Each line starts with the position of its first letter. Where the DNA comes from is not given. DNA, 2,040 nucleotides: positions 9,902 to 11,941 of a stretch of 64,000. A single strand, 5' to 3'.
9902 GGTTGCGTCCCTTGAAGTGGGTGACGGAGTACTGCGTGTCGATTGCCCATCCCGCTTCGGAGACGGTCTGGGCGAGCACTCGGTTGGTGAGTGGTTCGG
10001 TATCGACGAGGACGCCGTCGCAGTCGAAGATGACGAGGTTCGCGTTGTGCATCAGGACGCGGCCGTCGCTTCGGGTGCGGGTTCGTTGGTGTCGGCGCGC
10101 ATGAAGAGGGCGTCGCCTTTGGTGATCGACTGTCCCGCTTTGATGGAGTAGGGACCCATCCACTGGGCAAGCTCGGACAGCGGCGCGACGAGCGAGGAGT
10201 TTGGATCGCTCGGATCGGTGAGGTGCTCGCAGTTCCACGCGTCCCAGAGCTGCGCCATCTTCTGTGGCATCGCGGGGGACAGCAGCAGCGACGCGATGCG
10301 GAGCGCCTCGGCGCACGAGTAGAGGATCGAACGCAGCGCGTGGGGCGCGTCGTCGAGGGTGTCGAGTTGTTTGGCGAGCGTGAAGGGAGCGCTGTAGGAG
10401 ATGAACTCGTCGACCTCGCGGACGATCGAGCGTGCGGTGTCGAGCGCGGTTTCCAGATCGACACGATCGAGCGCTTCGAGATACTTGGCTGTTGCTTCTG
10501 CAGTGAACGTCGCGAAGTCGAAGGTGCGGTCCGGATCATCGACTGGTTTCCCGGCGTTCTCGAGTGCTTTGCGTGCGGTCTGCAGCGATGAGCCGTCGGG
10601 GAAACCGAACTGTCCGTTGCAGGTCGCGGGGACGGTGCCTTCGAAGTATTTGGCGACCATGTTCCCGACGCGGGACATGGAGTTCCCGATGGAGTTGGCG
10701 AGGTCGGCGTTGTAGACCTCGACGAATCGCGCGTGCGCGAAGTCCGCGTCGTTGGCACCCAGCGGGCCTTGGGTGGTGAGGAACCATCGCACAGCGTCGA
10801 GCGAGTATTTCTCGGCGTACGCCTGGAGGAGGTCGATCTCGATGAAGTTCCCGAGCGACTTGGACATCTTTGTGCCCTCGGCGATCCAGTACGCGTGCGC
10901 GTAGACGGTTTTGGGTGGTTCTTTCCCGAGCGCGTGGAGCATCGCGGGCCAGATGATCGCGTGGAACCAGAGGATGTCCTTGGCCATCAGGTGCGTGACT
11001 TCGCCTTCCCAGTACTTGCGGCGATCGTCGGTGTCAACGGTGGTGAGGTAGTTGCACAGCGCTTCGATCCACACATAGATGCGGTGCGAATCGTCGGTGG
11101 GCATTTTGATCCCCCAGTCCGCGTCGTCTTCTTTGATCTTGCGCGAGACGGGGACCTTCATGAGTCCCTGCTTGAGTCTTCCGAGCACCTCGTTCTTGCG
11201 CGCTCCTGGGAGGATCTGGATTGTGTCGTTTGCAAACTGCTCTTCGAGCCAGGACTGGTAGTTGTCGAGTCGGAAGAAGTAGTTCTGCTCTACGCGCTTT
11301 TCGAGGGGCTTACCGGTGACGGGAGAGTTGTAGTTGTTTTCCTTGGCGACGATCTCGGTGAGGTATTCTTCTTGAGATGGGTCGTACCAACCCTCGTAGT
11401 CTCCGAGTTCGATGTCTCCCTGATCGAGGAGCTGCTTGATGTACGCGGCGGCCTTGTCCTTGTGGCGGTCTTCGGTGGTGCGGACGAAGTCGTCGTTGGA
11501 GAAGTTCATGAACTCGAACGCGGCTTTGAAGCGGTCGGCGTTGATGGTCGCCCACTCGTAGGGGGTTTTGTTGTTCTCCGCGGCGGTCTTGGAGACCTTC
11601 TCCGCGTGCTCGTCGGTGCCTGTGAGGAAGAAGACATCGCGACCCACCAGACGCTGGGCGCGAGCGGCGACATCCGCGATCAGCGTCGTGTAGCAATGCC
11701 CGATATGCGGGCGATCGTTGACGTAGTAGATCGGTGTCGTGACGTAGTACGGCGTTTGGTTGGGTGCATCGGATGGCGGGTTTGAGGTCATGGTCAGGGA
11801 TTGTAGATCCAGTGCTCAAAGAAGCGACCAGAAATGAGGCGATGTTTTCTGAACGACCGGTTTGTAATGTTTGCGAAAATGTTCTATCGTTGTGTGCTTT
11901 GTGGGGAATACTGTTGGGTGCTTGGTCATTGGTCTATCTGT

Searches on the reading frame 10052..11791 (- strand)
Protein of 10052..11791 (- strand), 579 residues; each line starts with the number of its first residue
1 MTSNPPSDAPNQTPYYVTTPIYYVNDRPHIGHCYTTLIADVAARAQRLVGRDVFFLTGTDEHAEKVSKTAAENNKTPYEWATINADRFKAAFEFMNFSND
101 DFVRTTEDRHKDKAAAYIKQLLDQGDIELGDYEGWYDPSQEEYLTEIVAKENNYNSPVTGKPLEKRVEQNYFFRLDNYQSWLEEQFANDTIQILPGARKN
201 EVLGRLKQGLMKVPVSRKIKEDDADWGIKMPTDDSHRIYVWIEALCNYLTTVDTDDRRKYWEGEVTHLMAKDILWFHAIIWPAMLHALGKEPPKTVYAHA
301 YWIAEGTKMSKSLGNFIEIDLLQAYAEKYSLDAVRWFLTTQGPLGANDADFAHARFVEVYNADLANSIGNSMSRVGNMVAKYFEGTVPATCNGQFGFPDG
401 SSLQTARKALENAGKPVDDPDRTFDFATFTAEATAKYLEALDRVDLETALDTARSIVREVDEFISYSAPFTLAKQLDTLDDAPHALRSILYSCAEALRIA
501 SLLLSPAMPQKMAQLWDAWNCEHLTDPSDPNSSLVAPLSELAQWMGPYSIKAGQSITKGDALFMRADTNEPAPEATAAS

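Call 52: search_protein_families(library=pfam, proteins=[window:10052-11791:-], max_evalue=0.001)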
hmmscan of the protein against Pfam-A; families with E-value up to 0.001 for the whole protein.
window:10052-11791:- (579 aa): 3 families
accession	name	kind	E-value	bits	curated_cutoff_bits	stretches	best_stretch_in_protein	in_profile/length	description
PF09334.17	tRNA-synt_1g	-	4.2e-88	296.2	20.1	2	153-375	166-390/391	tRNA synthetases class I (M)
PF00133.28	tRNA-synt_1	-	1.7e-14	53.8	22.7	2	274-340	341-404/414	tRNA synthetases class I (I, L, M and V)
PF01406.26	tRNA-synt_1e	-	4.7e-13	49.6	27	2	16-126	13-120/301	tRNA synthetases class I (C) catalytic domain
